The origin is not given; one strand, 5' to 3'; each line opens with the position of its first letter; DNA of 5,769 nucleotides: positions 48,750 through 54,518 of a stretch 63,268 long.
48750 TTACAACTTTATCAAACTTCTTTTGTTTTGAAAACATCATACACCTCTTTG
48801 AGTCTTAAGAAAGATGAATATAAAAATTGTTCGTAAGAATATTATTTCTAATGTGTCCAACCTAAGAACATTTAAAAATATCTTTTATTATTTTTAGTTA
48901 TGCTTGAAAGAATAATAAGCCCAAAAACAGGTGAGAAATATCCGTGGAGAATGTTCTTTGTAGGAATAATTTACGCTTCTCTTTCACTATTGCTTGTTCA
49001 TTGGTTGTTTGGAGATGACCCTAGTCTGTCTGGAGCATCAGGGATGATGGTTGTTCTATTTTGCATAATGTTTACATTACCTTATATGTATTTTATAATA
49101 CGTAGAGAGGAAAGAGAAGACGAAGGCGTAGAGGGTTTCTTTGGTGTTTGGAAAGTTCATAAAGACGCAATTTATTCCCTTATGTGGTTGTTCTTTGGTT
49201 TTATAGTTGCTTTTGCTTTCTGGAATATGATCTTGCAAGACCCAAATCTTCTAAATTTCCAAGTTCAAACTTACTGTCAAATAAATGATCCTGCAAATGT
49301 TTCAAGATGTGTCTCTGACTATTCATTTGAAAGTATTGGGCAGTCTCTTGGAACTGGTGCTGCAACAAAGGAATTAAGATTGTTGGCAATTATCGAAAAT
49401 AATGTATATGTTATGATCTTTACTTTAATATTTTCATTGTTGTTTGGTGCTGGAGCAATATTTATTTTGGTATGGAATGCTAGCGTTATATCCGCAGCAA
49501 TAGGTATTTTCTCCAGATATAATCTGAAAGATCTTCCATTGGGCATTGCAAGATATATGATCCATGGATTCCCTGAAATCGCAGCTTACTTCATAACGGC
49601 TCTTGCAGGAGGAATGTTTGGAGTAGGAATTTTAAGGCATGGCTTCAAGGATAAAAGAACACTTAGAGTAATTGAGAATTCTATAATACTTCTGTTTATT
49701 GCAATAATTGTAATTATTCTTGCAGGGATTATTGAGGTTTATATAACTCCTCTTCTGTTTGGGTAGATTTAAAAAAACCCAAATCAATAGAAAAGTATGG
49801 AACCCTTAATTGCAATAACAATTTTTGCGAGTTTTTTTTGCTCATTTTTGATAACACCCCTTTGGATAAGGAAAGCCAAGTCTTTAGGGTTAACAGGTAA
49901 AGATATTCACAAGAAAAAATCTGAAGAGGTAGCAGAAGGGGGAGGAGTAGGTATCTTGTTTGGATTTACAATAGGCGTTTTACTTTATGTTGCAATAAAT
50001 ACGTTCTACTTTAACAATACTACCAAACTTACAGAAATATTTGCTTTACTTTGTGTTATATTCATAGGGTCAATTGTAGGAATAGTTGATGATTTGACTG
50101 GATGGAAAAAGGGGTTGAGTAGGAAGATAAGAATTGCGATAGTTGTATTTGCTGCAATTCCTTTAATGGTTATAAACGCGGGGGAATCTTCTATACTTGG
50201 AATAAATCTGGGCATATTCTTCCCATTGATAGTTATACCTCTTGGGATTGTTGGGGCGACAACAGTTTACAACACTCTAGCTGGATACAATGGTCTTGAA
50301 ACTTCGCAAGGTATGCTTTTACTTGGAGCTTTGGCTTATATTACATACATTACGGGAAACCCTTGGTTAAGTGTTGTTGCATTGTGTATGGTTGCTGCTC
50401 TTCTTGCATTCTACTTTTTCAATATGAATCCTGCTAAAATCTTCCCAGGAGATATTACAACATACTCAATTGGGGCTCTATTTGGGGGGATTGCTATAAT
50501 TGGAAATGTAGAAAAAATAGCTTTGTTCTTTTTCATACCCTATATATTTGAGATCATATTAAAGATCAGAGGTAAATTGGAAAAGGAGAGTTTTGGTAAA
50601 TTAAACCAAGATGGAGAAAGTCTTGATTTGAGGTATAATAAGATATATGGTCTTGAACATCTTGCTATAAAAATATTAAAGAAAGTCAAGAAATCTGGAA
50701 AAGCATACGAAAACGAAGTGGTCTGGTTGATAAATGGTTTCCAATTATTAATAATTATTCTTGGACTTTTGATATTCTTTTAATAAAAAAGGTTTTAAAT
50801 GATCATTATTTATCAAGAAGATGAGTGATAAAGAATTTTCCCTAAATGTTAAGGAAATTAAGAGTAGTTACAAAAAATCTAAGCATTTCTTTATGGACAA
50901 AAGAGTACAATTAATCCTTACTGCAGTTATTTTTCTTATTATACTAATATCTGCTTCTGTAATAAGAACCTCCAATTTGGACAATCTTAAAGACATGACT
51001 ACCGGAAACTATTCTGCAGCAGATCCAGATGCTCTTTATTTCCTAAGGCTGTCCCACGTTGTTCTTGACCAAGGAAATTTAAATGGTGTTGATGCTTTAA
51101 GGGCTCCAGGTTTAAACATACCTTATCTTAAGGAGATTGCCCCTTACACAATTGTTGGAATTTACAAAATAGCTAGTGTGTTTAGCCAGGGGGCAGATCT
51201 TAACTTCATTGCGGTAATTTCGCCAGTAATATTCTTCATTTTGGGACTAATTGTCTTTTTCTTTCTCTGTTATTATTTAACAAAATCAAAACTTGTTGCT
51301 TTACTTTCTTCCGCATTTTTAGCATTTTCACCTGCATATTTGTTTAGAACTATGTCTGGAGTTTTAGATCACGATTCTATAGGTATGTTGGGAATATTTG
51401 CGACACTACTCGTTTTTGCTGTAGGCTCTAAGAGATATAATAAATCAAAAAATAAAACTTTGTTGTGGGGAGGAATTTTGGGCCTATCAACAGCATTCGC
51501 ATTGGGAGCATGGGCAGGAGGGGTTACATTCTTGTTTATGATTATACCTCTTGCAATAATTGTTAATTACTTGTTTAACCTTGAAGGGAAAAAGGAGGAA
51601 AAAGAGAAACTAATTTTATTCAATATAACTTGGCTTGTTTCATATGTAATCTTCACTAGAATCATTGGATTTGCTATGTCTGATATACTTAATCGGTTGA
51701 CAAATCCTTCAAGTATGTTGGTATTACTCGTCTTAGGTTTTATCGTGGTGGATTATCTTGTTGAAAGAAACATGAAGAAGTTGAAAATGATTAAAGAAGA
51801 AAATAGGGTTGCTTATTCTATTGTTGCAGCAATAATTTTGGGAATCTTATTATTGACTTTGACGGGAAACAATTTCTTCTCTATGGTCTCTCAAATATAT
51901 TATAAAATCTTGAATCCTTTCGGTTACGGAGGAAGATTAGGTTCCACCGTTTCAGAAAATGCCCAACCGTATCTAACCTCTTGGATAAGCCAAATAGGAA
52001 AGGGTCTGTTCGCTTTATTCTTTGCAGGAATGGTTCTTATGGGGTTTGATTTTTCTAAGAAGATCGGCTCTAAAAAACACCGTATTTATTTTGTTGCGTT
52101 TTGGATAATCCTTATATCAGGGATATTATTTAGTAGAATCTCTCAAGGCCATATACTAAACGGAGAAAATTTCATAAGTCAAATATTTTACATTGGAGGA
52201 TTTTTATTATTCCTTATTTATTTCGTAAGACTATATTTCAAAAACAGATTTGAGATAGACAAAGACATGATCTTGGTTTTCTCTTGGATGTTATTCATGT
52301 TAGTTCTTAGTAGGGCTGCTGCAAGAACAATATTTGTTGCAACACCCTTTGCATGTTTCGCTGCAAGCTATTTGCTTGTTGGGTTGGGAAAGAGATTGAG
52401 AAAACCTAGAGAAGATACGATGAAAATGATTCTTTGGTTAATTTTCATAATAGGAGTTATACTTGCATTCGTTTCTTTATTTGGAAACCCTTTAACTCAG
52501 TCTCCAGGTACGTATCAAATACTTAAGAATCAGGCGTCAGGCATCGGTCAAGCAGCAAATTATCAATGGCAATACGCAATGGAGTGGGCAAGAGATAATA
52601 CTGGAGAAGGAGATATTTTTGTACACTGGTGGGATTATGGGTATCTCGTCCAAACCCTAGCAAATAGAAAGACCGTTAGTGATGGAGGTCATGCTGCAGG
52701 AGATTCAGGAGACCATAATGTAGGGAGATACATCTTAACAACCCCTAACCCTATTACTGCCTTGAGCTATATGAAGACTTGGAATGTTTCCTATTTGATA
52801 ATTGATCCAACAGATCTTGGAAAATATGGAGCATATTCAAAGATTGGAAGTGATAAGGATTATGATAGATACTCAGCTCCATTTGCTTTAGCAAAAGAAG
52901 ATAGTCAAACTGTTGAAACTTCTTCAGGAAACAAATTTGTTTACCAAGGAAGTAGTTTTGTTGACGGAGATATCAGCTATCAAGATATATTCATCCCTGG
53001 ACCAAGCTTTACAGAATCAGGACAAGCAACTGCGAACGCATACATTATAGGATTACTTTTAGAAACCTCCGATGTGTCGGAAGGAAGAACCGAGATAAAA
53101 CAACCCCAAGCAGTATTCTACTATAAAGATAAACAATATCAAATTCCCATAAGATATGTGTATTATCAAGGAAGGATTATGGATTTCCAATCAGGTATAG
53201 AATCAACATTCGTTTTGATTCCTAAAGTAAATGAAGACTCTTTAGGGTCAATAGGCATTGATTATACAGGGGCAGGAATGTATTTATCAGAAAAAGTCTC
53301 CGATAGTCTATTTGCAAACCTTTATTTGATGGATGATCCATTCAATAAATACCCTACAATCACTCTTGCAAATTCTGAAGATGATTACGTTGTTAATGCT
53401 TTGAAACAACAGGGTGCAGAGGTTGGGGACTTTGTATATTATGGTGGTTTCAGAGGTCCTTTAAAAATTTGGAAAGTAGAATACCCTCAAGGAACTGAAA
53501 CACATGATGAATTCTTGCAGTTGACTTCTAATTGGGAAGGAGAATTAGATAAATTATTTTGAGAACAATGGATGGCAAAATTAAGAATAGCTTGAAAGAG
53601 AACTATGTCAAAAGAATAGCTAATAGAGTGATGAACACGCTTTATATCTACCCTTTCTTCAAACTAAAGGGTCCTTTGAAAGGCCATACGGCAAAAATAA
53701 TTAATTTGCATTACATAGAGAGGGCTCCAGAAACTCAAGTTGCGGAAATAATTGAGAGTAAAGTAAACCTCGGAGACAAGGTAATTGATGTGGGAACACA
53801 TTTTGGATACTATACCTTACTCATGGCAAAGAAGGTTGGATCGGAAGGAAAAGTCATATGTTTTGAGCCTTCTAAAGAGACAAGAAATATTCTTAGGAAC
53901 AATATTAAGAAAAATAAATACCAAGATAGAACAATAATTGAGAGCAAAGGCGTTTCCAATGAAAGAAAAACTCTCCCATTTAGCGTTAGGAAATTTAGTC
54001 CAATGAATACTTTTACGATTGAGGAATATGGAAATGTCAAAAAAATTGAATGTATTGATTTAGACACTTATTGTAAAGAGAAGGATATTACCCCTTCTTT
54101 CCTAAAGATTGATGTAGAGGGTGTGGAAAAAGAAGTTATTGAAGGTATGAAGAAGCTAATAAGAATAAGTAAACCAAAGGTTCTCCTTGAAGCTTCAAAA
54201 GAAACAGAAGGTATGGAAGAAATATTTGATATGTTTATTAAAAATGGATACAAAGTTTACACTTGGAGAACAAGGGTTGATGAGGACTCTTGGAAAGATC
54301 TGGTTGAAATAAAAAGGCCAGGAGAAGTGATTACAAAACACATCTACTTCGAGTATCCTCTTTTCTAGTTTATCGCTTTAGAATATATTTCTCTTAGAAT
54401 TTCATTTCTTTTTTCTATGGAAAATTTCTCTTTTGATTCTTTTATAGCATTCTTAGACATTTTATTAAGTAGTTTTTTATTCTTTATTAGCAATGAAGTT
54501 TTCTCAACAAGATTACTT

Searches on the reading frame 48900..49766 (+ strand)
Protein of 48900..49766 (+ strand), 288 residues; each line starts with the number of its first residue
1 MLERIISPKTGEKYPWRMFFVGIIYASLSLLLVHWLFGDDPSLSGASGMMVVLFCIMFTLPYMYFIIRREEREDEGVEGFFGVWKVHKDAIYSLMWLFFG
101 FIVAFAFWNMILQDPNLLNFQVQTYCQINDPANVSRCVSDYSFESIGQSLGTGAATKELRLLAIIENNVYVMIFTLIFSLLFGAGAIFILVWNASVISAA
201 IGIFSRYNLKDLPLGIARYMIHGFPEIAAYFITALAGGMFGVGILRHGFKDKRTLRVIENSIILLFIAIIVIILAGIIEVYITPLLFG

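Call 8: search_protein_families(library=pfam, proteins=[window:48900-49766:+], max_evalue=0.01)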
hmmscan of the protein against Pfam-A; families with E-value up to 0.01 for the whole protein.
window:48900-49766:+ (288 aa): 1 family
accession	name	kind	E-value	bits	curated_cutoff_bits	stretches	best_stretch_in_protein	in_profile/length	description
PF01944.22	SpoIIM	-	3.9e-16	59.9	26.9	1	97-284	5-163/163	Stage II sporulation protein M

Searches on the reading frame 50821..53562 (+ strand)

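Call 8: search_protein_families(library=pfam, proteins=[window:50821-53562:+], max_evalue=0.01)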
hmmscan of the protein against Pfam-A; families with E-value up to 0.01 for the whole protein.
window:50821-53562:+ (913 aa): 4 families
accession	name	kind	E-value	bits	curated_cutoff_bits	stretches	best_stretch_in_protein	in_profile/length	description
PF02516.20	STT3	-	8.7e-12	45.7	24.5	1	39-366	2-322/405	Oligosaccharyl transferase STT3, N-terminal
PF21436.2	STT3-PglB_core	-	1.1e-06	29.6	23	1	598-629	3-34/131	STT3/PglB/AglB core domain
PF12420.13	DUF3671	-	0.00093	19.2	34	1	10-157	140-213/223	Fam-L, Fam-M like protein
PF07698.17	7TM-7TMR_HD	-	0.0089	16.4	29.4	1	451-513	4-69/190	7TM receptor with intracellular HD hydrolase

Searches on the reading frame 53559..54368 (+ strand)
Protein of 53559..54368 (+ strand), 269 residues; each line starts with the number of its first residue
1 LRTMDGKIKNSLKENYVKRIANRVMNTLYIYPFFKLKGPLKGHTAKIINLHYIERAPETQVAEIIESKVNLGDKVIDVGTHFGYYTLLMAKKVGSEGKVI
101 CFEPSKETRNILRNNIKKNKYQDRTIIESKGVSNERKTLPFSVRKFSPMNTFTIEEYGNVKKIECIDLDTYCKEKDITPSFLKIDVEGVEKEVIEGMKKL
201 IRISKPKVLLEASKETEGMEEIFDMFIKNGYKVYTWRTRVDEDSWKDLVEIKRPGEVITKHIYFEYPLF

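Call 8: search_protein_families(library=pfam, proteins=[window:53559-54368:+], max_evalue=0.01)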
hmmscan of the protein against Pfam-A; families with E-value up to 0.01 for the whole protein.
window:53559-54368:+ (269 aa): 7 families
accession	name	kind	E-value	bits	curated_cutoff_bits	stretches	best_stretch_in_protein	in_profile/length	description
PF05050.19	Methyltransf_21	-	7.1e-23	82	22.7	1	77-232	1-172/173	Methyltransferase FkbM domain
PF01135.25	PCMT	-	1.2e-07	32.2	20.3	1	63-141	67-143/210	Protein-L-isoaspartate(D-aspartate) O-methyltransferase (PCMT)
PF01596.23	Methyltransf_3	-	0.00011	22.1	22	1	72-124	45-97/204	O-methyltransferase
PF02475.24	TRM5-TYW2_MTfase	-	0.00025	21.5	28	1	64-125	29-89/164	TRM5/TYW2 methyltransferase domain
PF13847.12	Methyltransf_31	-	0.00098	19.3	27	1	72-123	4-55/145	Methyltransferase domain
PF13649.12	Methyltransf_25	-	0.0035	18.4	27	1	75-121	1-46/97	Methyltransferase domain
PF05575.17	V_cholerae_RfbT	-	0.0095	15.7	27.9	0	73-120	81-127/286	Vibrio cholerae RfbT protein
